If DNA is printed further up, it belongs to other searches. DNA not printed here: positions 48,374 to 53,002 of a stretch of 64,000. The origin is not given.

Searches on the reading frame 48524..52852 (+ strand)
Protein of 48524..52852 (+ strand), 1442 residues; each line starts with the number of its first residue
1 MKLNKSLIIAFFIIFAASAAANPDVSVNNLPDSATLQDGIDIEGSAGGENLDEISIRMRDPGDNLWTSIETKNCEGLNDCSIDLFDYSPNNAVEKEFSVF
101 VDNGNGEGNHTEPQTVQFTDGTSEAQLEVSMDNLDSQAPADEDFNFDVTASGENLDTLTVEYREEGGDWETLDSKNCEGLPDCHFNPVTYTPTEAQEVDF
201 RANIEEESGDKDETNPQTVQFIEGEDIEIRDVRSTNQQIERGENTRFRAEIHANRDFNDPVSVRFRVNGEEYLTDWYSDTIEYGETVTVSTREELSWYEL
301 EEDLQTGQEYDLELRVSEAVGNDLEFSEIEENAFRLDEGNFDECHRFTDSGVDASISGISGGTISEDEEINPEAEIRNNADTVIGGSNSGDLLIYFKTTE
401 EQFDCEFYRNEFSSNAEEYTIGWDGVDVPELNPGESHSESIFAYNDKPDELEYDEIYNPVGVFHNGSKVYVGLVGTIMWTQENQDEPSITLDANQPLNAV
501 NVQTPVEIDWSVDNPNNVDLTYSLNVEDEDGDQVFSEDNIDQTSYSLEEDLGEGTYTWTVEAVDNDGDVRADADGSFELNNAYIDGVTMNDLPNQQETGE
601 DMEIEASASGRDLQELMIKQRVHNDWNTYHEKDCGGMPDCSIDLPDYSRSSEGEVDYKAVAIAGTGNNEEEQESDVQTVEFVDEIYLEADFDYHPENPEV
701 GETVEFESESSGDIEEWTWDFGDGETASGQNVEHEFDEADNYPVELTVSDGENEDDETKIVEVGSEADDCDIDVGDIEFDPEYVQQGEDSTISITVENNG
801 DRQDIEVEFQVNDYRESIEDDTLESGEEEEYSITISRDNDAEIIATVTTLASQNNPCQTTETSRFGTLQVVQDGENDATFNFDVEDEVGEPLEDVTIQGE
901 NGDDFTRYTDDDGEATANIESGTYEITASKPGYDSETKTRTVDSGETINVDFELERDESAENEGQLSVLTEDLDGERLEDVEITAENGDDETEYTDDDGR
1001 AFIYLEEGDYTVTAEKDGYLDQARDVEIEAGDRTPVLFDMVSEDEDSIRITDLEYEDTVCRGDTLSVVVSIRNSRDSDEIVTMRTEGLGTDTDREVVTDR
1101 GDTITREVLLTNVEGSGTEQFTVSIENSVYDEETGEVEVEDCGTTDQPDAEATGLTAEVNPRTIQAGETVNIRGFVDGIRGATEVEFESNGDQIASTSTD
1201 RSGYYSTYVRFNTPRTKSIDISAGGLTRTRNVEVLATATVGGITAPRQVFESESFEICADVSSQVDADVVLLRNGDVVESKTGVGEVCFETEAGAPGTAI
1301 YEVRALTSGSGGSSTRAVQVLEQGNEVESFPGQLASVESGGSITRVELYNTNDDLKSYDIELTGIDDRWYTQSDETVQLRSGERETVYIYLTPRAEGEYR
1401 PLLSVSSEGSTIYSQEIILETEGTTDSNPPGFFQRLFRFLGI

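Call 30: search_protein_families(library=pfam, max_evalue=0.01, proteins=[window:48524-52852:+])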
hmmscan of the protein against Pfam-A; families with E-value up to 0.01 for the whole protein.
window:48524-52852:+ (1442 aa): 11 families
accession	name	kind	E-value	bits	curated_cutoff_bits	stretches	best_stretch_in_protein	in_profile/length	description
PF13620.12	CarboxypepD_reg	-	9.8e-22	77.5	32.3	2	884-955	6-82/82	Carboxypeptidase regulatory-like domain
PF18911.6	PKD_4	-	1.8e-15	57.1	27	1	699-763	15-83/85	PKD domain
PF00801.26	PKD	-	5.1e-15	55.7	23.5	1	699-761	12-78/80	PKD domain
PF13715.12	CarbopepD_reg_2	-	2.5e-10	40.7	32.2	1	887-960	9-82/88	CarboxypepD_reg-like domain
PF08308.17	PEGA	-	1.9e-09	37.7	20.8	1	917-956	30-69/71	PEGA domain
PF07705.17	CARDB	-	1.7e-05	25.4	22.7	1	777-843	8-77/101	CARDB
PF24421.1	Ig_J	-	2.2e-05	24.9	29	1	516-580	39-102/104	Tip attachment protein J, Ig-like domain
PF14686.12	fn3_3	-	0.00025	21.2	24.4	0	896-949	17-74/75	Polysaccharide lyase family 4, domain II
PF02369.22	Big_1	-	0.0036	17.8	34.9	1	870-935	11-85/93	Bacterial Ig-like domain (group 1)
PF13473.12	Cupredoxin_1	-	0.0037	17.7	27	0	766-830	19-77/104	Cupredoxin-like domain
PF17957.7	Big_7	-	0.0064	17.5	24.1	1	1158-1216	8-65/70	Bacterial Ig domain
